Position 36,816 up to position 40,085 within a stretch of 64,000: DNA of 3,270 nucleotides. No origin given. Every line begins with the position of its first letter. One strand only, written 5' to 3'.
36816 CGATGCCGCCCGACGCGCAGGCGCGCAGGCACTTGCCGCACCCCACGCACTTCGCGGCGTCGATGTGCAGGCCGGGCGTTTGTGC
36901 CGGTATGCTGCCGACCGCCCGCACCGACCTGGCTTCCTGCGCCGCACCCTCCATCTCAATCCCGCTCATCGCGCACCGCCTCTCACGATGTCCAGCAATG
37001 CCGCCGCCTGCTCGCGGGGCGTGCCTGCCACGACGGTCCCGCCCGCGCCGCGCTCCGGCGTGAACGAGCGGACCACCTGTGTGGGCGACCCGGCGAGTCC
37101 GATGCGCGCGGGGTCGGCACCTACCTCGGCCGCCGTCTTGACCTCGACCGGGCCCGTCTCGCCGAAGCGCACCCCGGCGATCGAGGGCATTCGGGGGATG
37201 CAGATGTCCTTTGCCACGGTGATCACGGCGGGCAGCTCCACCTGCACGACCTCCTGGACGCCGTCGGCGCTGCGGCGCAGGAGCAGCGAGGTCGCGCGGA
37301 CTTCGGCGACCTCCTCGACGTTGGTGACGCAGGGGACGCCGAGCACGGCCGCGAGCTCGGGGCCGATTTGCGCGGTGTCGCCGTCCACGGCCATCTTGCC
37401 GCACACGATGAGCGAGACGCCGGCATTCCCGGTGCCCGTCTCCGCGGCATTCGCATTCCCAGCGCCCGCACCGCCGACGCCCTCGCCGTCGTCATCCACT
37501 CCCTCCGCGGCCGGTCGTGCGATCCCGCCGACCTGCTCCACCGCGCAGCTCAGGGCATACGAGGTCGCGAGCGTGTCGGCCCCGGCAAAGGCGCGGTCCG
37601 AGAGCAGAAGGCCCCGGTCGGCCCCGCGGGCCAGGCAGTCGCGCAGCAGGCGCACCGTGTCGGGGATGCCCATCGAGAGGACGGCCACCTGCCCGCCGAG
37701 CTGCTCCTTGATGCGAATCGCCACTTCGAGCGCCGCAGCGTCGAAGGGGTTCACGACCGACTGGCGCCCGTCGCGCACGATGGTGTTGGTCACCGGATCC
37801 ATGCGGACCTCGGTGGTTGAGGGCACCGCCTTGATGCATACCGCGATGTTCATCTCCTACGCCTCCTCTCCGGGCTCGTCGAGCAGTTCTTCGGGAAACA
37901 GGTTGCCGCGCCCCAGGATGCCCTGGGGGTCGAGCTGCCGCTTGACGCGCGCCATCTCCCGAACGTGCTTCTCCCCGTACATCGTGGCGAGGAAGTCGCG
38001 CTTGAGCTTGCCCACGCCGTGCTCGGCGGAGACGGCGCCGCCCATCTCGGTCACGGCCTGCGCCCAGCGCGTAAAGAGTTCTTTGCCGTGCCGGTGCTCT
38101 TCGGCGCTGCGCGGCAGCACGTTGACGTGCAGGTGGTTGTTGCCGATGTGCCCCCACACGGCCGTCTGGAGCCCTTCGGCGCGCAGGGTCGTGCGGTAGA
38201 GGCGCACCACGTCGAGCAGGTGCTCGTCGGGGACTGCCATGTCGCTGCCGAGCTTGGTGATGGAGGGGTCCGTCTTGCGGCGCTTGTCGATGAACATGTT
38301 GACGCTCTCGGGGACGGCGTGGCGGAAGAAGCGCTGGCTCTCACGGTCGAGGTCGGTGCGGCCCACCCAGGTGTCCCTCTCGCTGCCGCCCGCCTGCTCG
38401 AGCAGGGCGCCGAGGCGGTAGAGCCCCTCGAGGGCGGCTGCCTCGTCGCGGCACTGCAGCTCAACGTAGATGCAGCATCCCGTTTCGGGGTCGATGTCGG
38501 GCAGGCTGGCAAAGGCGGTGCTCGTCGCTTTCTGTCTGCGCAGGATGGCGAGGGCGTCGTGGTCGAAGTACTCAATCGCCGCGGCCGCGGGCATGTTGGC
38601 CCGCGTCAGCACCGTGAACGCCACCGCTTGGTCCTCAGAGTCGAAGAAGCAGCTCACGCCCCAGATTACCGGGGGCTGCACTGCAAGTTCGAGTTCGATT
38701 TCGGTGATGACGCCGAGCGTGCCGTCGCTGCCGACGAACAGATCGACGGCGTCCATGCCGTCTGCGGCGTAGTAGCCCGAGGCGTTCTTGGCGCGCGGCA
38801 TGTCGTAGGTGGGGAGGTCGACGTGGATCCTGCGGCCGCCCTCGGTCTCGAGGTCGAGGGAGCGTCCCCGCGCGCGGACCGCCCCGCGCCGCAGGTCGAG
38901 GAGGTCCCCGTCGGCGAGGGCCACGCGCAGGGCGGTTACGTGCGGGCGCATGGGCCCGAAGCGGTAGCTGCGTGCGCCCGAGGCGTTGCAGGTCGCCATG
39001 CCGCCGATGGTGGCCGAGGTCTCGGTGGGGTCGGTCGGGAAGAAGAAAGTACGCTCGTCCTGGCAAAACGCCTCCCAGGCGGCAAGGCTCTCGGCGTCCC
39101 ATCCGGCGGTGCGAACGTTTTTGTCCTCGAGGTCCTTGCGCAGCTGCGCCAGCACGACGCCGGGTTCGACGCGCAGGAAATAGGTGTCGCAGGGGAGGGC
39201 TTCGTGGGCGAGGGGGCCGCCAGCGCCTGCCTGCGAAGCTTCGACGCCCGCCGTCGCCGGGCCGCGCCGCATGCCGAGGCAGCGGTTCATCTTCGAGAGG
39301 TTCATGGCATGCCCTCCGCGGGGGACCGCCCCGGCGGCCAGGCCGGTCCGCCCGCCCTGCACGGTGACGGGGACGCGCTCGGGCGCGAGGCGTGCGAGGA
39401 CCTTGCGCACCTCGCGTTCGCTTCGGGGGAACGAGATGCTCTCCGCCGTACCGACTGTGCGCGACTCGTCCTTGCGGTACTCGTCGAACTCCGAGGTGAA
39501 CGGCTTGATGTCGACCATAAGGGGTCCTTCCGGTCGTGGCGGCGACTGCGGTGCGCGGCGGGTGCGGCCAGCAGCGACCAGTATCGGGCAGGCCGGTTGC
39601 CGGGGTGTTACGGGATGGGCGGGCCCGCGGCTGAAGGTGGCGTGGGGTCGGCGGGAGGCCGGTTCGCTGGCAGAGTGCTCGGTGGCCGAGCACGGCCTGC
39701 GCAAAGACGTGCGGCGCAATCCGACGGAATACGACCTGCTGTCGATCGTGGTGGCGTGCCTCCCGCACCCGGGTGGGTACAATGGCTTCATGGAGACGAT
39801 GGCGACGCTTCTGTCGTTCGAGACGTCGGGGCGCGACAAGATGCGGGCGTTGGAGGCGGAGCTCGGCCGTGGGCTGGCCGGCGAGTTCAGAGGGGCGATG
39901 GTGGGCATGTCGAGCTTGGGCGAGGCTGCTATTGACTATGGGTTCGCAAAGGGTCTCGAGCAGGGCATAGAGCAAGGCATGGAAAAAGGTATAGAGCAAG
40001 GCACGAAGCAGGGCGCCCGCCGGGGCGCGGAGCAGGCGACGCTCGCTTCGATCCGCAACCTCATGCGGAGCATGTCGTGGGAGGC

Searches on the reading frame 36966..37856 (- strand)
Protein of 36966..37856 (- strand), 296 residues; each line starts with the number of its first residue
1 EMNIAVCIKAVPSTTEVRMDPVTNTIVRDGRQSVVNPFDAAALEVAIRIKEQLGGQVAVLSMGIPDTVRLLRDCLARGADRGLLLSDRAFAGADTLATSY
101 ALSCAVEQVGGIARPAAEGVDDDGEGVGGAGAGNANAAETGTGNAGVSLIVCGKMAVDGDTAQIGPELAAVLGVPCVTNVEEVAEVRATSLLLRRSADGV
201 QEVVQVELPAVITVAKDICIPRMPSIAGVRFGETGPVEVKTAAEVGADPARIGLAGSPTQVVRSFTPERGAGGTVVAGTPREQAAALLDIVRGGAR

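Call 13: search_protein_families(library=pfam, proteins=[window:36966-37856:-], max_evalue=0.0001)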
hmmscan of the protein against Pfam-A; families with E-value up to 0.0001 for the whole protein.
window:36966-37856:- (296 aa): 1 family
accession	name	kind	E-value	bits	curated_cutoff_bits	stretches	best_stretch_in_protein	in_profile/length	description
PF01012.27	ETF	-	1.4e-34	119.9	26.7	2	24-108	2-87/181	Electron transfer flavoprotein domain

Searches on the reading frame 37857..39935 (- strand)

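Call 13: search_protein_families(library=pfam, proteins=[window:37857-39935:-], max_evalue=0.0001)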
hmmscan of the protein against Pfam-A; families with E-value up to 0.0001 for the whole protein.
window:37857-39935:- (692 aa): 2 families
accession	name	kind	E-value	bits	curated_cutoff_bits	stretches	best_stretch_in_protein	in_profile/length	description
PF02913.24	FAD-oxidase_C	-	1.3e-38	133.5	21.2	1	427-678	8-247/248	FAD linked oxidases, C-terminal domain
PF01565.28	FAD_binding_4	-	2.3e-17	63.4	26.4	2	168-260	5-94/139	FAD binding domain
